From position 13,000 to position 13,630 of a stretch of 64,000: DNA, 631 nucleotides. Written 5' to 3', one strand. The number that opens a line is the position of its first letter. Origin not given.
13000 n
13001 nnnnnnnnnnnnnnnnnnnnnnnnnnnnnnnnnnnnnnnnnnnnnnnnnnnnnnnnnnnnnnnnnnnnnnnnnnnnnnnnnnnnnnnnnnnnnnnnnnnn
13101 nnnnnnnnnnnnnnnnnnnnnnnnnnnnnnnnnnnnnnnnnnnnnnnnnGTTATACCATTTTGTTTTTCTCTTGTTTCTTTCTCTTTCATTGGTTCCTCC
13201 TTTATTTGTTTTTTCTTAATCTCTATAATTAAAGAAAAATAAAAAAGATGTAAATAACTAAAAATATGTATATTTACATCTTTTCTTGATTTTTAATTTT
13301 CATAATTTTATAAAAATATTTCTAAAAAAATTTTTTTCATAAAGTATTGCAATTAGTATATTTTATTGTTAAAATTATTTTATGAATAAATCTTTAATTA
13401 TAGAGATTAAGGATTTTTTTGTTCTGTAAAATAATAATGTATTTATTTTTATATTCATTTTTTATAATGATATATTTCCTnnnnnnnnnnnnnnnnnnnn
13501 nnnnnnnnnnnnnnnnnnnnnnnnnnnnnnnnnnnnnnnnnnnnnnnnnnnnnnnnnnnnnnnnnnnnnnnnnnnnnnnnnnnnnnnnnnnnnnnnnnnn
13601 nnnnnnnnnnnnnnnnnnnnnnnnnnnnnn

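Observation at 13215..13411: Candidate invertible promoter (inverton) A upstream of pilin-like LRR gene A, assembled with the promoter facing away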

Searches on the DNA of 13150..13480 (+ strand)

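Call 57: search_dna_similar(query=window:13150-13480:+, collection=plasmids, mode=distant, max_evalue=0.001)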
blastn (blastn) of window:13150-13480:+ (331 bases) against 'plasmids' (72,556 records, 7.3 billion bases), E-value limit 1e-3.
No match.

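Call 58: search_dna_similar(query=window:13150-13480:+, collection=phages, mode=distant, max_evalue=0.001)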
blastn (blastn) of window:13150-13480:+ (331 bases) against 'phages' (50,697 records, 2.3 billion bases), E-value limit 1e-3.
No match.
